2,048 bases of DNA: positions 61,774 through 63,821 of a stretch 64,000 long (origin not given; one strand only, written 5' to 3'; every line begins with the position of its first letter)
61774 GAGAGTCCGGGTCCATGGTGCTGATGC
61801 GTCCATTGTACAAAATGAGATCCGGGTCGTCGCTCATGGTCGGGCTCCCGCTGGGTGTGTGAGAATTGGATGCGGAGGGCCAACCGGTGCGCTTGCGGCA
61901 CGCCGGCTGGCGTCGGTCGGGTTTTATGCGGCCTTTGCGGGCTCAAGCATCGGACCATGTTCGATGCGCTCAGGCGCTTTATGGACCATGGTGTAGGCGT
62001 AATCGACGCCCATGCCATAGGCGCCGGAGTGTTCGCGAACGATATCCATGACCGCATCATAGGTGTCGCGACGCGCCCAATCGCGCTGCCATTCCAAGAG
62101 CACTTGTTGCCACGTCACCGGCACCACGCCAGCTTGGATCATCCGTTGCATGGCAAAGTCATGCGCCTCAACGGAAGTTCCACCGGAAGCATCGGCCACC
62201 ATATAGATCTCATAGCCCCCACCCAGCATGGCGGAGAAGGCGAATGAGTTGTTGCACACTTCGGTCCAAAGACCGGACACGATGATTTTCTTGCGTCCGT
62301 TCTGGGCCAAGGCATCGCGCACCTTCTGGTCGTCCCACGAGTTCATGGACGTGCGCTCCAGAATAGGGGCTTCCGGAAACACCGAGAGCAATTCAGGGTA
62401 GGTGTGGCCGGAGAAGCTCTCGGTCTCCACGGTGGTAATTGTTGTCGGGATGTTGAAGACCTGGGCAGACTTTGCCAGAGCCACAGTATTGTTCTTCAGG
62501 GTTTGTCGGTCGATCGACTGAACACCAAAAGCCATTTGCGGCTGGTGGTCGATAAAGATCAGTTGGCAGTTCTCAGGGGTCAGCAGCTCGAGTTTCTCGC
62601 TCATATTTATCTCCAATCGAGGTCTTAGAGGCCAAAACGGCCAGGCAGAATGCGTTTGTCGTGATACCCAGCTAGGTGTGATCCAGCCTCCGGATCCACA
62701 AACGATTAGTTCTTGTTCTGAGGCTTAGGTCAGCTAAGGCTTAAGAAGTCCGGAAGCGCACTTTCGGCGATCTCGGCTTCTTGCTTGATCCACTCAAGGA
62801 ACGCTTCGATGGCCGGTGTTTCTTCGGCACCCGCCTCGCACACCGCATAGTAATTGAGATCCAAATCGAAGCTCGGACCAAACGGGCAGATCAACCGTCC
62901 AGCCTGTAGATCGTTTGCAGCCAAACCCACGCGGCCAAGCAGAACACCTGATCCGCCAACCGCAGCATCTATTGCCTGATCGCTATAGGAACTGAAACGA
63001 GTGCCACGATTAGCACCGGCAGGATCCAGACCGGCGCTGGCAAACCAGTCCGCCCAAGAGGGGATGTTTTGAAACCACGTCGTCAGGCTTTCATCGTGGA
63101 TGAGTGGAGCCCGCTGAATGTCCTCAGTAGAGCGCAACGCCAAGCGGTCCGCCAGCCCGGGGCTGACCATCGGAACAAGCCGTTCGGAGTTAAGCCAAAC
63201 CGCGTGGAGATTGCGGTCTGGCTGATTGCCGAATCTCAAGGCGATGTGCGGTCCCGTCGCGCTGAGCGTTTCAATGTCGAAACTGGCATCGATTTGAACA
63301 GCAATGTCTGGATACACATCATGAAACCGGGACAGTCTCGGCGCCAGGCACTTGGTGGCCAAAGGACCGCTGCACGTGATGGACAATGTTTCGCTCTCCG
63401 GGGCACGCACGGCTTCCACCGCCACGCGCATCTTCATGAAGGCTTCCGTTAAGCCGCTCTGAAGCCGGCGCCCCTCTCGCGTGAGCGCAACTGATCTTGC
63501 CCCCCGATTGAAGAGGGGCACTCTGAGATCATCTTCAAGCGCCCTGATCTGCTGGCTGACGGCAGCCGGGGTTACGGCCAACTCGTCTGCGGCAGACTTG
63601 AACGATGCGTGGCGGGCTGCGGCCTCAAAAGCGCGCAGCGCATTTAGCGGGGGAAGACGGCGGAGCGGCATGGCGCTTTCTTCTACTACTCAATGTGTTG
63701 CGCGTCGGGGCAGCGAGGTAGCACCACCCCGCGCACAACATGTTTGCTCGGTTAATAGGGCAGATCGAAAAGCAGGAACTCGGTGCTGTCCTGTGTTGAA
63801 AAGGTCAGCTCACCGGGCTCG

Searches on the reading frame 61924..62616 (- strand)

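Call 58: search_protein_families(library=pfam, proteins=[window:61924-62616:-], max_evalue=0.00001)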
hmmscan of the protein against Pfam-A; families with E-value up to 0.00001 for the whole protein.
window:61924-62616:- (230 aa): 1 family
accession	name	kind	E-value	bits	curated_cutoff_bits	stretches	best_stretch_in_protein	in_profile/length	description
PF00857.26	Isochorismatase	-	1.7e-27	97.1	27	1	18-171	2-175/175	Isochorismatase domain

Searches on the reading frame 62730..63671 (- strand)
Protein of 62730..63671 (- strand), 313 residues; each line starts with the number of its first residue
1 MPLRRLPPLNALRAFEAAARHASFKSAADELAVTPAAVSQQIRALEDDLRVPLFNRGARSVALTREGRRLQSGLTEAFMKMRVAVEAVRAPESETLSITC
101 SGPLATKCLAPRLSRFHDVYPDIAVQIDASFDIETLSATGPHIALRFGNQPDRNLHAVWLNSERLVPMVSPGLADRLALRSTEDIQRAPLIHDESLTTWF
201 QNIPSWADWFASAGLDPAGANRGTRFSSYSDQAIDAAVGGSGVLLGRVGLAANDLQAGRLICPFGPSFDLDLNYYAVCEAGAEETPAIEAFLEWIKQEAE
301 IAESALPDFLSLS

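Call 58: search_protein_families(library=pfam, proteins=[window:62730-63671:-], max_evalue=0.00001)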
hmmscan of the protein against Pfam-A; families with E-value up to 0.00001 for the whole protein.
window:62730-63671:- (313 aa): 2 families
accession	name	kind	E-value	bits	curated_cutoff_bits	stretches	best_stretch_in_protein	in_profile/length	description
PF03466.25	LysR_substrate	-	1.9e-28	99.7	28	1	91-299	3-208/209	LysR substrate binding domain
PF00126.33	HTH_1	-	6.6e-21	74.5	26.6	1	9-68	1-60/60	Bacterial regulatory helix-turn-helix protein, lysR family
